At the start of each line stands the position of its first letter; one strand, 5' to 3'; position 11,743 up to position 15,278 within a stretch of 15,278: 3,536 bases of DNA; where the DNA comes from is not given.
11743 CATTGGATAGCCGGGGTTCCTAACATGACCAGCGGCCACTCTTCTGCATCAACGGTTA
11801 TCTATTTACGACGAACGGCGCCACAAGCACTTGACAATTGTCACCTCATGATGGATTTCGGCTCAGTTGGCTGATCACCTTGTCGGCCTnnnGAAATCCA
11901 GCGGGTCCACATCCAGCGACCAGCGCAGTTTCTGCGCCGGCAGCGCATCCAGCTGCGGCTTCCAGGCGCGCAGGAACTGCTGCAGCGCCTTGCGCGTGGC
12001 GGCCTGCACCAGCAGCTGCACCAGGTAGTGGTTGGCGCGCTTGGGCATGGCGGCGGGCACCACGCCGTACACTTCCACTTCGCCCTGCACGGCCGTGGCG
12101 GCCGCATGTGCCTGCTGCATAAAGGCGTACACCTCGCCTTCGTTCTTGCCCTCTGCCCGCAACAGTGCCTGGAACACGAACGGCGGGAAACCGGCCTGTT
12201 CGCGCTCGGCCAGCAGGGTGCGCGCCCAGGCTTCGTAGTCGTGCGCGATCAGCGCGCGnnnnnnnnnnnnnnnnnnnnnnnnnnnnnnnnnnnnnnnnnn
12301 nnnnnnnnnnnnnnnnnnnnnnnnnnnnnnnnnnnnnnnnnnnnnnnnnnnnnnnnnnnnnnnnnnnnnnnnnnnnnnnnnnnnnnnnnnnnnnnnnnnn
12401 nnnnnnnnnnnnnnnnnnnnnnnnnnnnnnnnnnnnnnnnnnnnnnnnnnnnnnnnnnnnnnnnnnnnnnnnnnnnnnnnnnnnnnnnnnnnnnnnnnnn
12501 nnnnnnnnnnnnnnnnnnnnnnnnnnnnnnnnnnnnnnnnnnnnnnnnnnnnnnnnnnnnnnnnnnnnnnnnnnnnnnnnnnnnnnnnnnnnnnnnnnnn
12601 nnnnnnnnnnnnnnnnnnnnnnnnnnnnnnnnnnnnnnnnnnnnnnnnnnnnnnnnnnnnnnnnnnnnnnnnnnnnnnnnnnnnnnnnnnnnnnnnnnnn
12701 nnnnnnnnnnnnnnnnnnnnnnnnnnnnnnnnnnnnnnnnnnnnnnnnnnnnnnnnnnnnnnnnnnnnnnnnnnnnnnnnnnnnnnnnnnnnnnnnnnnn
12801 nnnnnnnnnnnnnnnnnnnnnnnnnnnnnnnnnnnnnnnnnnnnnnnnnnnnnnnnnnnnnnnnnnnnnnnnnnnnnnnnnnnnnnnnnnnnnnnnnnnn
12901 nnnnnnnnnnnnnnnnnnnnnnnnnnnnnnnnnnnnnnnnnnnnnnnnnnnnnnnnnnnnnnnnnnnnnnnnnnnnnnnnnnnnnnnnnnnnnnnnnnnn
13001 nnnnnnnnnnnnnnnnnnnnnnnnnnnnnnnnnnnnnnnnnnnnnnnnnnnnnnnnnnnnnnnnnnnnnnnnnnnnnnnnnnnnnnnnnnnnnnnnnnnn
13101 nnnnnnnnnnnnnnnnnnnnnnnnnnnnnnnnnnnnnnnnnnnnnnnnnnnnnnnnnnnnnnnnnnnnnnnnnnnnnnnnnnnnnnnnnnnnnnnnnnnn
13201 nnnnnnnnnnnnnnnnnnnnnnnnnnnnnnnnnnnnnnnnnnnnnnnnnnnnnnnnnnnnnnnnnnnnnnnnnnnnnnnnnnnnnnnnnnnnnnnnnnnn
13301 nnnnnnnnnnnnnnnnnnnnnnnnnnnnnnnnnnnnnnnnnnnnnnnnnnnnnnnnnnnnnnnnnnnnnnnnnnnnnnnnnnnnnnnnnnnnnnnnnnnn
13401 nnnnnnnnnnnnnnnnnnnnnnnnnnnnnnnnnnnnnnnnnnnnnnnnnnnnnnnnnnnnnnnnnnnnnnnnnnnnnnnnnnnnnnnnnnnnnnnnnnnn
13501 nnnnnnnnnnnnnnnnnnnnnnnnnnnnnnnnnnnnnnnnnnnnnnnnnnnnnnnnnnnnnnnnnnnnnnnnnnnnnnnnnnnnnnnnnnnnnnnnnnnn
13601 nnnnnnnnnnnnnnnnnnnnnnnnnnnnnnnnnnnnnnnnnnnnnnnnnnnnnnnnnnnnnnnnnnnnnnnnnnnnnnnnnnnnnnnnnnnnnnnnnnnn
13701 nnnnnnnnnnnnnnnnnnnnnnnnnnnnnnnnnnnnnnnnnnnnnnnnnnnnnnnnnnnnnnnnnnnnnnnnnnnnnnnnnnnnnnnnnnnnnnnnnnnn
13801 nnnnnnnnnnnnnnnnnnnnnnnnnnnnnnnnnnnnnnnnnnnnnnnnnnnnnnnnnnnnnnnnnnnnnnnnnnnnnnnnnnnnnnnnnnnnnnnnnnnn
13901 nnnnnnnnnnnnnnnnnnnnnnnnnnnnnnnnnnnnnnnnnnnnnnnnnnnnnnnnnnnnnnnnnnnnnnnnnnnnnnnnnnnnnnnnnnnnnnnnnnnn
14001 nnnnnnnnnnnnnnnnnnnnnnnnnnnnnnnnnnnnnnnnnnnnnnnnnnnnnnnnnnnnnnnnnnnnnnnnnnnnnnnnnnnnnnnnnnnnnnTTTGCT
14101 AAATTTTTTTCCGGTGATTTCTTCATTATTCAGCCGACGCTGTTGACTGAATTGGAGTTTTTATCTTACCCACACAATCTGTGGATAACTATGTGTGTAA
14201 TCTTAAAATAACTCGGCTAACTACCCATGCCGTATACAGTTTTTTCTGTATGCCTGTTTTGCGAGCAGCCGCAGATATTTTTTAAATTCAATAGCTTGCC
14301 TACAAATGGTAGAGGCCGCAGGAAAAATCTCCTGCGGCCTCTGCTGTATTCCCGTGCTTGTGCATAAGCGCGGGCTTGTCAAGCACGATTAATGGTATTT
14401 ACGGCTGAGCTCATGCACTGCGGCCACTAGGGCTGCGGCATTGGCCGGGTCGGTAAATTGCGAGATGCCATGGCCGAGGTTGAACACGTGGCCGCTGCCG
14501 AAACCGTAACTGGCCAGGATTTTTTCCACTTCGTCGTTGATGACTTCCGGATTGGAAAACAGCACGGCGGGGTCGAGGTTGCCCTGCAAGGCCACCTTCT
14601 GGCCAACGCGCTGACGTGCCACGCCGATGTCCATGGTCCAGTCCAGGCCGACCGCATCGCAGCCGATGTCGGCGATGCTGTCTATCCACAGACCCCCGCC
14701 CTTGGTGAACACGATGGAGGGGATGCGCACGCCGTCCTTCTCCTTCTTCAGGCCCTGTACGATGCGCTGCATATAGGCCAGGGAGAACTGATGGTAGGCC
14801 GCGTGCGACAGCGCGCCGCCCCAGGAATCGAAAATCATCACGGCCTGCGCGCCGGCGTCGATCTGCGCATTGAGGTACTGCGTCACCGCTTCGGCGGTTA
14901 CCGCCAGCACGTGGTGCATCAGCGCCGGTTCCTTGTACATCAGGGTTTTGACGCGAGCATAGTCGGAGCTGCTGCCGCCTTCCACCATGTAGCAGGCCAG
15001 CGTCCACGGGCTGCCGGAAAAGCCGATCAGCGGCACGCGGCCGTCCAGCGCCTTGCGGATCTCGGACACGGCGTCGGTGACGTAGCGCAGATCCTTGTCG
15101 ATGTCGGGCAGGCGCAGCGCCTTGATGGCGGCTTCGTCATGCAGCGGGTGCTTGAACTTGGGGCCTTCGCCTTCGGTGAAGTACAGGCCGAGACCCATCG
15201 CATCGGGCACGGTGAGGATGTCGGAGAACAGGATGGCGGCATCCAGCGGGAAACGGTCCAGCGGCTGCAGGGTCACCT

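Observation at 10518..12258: Diverged, in-frame-deleted duplicate of the priA 3' end 1.37 kb away from priA: scar of site-specific integration at the priA terminus?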

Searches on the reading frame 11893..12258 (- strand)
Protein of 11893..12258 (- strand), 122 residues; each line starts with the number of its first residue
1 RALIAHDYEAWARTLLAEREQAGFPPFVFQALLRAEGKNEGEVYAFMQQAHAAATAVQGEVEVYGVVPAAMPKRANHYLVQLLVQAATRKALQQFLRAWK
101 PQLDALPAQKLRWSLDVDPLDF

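Call 46: find_homologous_proteins(query=window:11893-12258:-, max_evalue=1e-20)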
Query seq(122 aa) (122 aa): 113 proteins with E <= 1e-20 among 290 candidates.
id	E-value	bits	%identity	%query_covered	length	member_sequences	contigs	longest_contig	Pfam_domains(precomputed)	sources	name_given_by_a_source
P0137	3.5e-52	194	73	100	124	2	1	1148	PF18074.7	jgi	jgi:primosomal protein N' (replication factor Y)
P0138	6.4e-52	193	75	100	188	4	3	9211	PF18074.7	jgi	jgi:primosomal protein N' (replication factor Y)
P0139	1.1e-51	192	72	100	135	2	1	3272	PF18074.7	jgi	jgi:primosomal protein N' (replication factor Y)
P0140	3.0e-51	190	74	100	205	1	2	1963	PF00271.38,PF18074.7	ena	-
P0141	4.4e-51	190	70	100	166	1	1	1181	PF18074.7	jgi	jgi:primosomal protein N' (replication factor Y)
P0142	5.1e-51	190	72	99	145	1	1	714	PF18074.7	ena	-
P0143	2.5e-50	188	71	100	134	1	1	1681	PF18074.7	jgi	jgi:primosomal protein N' (replication factor Y) (superfamily II helicase)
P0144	6.1e-50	186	71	99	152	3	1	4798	PF18074.7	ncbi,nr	ncbi:MAG: primosomal protein N', partial [Betaproteobacteria bacterium]|nr:primosomal protein N' [Be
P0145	1.0e-49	186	69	100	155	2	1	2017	PF18074.7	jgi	jgi:primosomal protein N' (replication factor Y)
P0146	2.0e-49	185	73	100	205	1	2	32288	PF00271.38,PF18074.7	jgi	jgi:primosomal protein N' (replication factor Y)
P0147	3.1e-49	184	70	100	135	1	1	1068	PF18074.7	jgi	jgi:primosomal protein N' (replication factor Y)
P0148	1.7e-48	182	70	100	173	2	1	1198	PF18074.7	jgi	-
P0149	2.3e-48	181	69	100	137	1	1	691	PF18074.7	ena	-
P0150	4.0e-48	180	67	100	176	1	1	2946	PF18074.7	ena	-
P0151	1.6e-47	179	69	100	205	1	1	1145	PF00271.38,PF18074.7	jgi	jgi:primosomal protein N' (replication factor Y)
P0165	3.5e-44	168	76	89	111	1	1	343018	PF18074.7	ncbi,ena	-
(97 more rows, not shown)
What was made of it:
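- Tried and rejected: A search with the C-terminal 122 aa returned nothing above 78% identity except the window's own fragment (call 46).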

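Call 47: find_encoding_contigs(protein=P0165, flank=10000, max_places=2)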
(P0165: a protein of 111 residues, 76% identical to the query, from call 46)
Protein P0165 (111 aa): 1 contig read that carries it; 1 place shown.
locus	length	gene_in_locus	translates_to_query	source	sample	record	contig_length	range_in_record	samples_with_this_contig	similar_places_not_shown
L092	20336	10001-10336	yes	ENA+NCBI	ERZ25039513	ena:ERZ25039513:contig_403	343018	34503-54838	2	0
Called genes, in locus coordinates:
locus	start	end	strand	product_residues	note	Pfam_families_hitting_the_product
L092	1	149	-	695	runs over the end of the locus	-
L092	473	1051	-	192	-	-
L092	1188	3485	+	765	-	PF00310:GATase_2, PF04898:Glu_syn_central, PF01645:Glu_synthase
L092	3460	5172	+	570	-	PF01645:Glu_synthase, PF01493:GXGXG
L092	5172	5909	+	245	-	PF14691:Fer4_20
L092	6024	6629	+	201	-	PF07992:Pyr_redox_2, PF13738:Pyr_redox_3 (weak)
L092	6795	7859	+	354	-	PF01208:URO-D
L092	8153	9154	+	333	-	PF17764:PriA_3primeBD, PF04851:ResIII, PF00270:DEAD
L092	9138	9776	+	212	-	PF18319:Zn_ribbon_PriA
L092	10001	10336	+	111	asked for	PF18074:PriA_C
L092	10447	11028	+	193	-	-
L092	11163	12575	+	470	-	PF01565:FAD_binding_4, PF02913:FAD-oxidase_C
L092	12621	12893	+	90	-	-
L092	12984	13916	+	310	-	PF10043:DUF2279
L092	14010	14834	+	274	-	PF01936:NYN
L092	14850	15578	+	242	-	PF12686:DUF3800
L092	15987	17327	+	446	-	PF00750:tRNA-synt_1d, PF01406:tRNA-synt_1e (faint), PF05746:DALR_1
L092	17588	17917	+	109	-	PF05036:SPOR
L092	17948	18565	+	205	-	PF13462:Thioredoxin_4, PF01323:DSBA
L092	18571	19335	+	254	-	PF00106:adh_short, PF01370:Epimerase (weak), PF08659:KR, PF13561:adh_short_C2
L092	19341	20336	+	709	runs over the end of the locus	PF09084:NMT1, PF00989:PAS, PF08448:PAS_4, PF13426:PAS_9, PF08447:PAS_3, PF00512:HisKA, PF02518:HATPase_c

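Call 62: find_related_loci(query=A2, collection=viral_contigs, flank=6000)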
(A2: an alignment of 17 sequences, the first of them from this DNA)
Query A2 (122 aa) in viral_contigs; peptide patterns used: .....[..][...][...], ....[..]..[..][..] (x = any residue, [..] = any of these).
21 stretches matched a pattern, but none encodes a relative of the query by tblastn (E <= 1e-3).
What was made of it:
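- On Integrase-borne integrative element with gene-end replacement (e14/phage 21-icd type): No PriA C-terminus in IMG/VR contigs (call 62).
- No viral contig has a PriA C-terminus (call 62).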

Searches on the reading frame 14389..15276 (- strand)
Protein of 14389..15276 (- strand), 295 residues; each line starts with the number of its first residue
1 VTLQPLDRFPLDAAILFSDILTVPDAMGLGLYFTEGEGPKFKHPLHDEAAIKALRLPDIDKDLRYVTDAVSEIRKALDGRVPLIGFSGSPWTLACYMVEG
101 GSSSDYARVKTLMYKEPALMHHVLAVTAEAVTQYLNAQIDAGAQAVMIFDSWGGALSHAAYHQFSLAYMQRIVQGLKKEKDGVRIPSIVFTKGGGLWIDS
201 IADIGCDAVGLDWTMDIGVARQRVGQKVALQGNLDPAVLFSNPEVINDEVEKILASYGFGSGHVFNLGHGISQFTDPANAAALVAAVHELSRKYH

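Call 8: search_protein_families(library=pfam, proteins=[window:14389-15276:-])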
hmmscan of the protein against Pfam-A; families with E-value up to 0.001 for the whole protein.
window:14389-15276:- (295 aa): 1 family
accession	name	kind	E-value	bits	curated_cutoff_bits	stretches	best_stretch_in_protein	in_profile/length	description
PF01208.23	URO-D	-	6.1e-112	374.5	23.9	1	2-289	56-345/346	Uroporphyrinogen decarboxylase (URO-D)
